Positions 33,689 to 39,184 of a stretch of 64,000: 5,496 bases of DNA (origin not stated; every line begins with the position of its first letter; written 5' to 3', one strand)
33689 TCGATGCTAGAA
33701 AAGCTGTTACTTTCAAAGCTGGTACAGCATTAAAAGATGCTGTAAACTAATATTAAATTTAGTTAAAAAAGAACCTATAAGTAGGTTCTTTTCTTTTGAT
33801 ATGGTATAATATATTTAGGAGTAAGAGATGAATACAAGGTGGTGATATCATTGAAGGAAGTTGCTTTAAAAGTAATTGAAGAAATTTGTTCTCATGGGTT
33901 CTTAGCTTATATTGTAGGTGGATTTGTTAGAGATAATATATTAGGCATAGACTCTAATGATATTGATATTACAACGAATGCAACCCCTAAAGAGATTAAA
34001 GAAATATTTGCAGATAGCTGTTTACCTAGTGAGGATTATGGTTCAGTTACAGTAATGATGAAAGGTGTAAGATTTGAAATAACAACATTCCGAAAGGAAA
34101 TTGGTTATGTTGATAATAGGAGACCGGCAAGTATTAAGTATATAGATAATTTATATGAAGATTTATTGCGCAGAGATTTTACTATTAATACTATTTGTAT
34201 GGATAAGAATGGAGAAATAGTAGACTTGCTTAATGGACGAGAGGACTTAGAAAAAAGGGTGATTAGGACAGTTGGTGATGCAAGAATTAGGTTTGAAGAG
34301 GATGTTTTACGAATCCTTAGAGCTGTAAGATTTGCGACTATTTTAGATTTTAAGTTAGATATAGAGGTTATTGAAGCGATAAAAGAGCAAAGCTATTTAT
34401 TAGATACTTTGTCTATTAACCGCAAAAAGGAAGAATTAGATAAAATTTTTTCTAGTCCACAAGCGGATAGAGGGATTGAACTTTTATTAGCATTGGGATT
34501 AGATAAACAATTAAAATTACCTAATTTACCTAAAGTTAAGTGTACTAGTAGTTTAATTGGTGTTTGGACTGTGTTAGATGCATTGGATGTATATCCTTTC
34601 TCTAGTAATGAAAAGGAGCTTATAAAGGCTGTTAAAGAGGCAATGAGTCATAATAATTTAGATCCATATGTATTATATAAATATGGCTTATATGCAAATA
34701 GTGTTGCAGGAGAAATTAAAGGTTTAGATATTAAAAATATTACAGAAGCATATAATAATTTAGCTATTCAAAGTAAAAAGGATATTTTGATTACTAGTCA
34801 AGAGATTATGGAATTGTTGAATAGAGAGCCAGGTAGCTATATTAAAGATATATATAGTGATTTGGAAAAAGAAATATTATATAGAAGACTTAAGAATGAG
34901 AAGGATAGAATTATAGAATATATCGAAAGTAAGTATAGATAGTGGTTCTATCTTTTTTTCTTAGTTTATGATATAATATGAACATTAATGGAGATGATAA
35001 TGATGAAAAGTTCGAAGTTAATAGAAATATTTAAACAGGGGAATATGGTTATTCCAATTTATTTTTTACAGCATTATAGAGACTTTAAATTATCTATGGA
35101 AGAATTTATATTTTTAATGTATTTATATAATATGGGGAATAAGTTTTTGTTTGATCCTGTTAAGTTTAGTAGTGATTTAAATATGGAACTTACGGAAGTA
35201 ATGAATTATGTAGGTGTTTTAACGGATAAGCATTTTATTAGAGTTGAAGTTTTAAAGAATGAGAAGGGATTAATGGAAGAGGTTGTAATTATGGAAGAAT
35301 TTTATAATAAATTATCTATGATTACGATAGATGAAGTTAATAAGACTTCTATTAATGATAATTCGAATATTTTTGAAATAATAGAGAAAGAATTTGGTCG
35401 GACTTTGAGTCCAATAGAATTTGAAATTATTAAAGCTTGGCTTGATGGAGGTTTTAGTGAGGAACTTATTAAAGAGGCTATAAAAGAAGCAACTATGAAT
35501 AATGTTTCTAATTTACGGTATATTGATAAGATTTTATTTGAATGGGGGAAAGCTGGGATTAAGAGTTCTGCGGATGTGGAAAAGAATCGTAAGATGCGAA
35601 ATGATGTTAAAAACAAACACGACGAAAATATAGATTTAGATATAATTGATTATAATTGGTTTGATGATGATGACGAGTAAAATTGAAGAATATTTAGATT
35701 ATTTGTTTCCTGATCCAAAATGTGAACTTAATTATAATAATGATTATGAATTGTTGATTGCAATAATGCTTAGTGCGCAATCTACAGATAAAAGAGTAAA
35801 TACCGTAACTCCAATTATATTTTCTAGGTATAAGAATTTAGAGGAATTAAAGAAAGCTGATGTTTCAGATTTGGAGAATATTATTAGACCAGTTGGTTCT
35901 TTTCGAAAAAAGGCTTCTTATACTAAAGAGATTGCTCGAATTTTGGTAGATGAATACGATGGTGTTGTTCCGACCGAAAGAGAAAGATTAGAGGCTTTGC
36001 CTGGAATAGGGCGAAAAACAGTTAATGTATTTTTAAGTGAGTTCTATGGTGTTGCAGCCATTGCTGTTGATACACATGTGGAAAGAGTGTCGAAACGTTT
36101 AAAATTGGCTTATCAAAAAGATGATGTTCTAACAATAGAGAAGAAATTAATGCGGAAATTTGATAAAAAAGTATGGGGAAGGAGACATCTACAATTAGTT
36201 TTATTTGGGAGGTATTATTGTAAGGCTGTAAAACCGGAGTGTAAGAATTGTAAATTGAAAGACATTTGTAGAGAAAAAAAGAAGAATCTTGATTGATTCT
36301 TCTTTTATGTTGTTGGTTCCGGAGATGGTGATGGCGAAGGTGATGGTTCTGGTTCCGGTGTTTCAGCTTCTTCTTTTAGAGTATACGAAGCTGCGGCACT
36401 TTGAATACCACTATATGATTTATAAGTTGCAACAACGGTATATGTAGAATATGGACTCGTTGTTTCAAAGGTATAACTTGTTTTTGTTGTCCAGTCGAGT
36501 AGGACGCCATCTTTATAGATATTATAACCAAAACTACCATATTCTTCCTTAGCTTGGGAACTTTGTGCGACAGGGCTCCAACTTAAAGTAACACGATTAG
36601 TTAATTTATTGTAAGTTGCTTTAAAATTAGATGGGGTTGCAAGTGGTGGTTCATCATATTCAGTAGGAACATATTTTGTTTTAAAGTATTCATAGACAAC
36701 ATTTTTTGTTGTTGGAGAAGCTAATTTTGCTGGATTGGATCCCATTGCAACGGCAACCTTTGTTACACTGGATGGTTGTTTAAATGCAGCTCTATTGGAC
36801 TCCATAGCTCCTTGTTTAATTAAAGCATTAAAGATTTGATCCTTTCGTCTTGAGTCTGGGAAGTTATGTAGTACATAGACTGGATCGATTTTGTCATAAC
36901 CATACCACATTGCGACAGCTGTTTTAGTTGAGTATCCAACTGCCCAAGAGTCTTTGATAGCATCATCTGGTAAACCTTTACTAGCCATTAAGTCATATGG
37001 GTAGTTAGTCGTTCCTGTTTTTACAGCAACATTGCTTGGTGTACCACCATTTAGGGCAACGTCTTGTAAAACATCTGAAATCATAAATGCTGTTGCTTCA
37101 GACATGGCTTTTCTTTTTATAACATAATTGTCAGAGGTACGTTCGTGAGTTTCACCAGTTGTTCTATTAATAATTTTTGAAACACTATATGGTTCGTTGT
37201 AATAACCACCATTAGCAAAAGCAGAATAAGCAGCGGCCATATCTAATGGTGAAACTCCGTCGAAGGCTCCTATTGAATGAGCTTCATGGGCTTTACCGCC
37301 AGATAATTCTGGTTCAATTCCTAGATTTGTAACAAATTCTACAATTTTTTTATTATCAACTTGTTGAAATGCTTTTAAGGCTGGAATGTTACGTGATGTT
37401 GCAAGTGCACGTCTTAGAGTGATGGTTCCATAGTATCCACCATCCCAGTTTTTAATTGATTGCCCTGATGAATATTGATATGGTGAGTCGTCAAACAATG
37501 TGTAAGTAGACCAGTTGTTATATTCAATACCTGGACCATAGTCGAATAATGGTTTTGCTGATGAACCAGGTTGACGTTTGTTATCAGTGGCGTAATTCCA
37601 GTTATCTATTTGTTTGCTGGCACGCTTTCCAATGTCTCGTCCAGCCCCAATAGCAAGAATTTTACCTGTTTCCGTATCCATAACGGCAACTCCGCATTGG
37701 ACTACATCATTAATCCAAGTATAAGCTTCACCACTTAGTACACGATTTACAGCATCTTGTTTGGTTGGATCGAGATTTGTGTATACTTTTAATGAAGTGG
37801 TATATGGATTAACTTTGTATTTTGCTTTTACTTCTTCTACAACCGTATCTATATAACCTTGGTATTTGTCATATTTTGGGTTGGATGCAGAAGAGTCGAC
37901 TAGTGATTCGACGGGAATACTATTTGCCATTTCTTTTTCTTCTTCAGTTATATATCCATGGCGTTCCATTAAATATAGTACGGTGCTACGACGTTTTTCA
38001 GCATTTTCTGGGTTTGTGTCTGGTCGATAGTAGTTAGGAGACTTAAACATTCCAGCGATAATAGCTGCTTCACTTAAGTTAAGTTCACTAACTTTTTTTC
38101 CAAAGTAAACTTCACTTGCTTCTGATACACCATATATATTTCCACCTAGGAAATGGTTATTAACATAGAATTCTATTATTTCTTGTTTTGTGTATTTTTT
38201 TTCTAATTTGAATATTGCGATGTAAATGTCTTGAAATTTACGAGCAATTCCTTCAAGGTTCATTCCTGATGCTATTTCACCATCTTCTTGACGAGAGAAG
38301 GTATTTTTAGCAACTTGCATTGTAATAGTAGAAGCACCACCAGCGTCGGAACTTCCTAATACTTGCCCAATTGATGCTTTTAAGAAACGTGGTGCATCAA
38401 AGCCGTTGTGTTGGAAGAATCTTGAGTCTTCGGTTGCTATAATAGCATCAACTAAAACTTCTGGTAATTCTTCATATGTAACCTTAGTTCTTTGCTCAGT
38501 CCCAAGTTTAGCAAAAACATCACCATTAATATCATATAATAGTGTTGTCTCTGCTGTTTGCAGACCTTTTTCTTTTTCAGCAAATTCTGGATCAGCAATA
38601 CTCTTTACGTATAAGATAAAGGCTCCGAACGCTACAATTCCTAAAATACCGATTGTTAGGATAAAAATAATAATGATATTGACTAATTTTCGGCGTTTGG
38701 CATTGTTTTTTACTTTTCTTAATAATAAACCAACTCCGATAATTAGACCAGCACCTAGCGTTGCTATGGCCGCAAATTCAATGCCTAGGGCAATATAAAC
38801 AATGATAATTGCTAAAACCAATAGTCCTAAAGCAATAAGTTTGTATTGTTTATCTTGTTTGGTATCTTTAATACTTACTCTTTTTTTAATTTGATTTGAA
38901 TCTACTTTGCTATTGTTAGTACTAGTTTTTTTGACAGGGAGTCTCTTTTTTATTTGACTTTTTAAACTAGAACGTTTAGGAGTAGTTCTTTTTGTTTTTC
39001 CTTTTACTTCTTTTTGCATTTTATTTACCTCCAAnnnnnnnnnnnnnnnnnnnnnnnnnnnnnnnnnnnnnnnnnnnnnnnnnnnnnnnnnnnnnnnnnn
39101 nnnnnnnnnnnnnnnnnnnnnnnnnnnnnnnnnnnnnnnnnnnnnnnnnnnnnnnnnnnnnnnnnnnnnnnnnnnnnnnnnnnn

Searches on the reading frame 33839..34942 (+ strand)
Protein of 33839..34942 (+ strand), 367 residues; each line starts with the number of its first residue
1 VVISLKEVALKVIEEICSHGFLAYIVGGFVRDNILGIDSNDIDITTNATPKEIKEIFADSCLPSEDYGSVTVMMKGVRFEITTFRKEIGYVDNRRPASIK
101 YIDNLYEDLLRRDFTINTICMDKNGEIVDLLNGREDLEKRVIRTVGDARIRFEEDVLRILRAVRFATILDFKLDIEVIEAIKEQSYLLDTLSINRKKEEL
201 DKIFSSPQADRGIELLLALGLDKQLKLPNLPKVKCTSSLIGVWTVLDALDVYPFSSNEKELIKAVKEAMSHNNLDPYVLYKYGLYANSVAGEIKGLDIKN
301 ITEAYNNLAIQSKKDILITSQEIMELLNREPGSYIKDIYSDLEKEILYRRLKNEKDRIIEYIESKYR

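Call 46: search_protein_families(library=pfam, proteins=[window:33839-34942:+], max_evalue=0.0001)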
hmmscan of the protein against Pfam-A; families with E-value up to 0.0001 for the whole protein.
window:33839-34942:+ (367 aa): 3 families
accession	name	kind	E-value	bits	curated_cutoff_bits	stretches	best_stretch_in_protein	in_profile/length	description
PF01743.26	PolyA_pol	-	1.7e-34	119.3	23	1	23-143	1-126/126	Poly A polymerase head domain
PF13735.12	tRNA_NucTran2_2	-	1.2e-12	48.5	27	1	252-361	31-148/149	tRNA nucleotidyltransferase domain 2 putative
PF12627.12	PolyA_pol_RNAbd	-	8e-11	42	22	1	170-225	1-56/64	Probable RNA and SrmB- binding site of polymerase A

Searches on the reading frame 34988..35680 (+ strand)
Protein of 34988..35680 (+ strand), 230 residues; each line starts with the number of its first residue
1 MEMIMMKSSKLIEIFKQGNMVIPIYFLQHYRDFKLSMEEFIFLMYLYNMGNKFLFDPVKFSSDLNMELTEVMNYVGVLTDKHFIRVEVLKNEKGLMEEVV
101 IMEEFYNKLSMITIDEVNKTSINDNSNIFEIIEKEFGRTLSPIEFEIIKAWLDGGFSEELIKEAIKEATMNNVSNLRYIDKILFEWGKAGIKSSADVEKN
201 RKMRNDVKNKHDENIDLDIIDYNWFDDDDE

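Call 46: search_protein_families(library=pfam, proteins=[window:34988-35680:+], max_evalue=0.0001)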
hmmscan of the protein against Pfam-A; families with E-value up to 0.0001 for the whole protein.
window:34988-35680:+ (230 aa): 2 families
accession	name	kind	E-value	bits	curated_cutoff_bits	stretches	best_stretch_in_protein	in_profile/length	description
PF07261.16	DnaB_2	-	2e-23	82.3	22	1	129-199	1-72/74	Replication initiation and membrane attachment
PF21984.2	DnaD_N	-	2.1e-09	37.9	27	1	22-116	1-97/101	DnaD N-terminal domain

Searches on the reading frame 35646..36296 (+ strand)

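Call 46: search_protein_families(library=pfam, proteins=[window:35646-36296:+], max_evalue=0.0001)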
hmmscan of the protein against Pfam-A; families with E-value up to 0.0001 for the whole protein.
window:35646-36296:+ (216 aa): 2 families
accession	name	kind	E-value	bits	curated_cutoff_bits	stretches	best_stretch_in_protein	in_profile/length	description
PF00730.31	HhH-GPD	-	1.2e-22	80.7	26.2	1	38-172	1-106/108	HhH-GPD superfamily base excision DNA repair protein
PF00633.29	HHH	-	3.2e-06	27.1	24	1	103-131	1-29/30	Helix-hairpin-helix motif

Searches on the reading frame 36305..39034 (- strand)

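Call 46: search_protein_families(library=pfam, proteins=[window:36305-39034:-], max_evalue=0.0001)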
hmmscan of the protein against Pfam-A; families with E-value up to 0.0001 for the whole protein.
window:36305-39034:- (909 aa): 2 families
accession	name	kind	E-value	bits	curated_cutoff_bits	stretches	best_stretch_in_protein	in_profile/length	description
PF00912.28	Transgly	-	7.2e-55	185.6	27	1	171-356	2-177/178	Transglycosylase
PF00905.27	Transpeptidase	-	8.4e-36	124.1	22.1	1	449-737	3-296/299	Penicillin binding protein transpeptidase domain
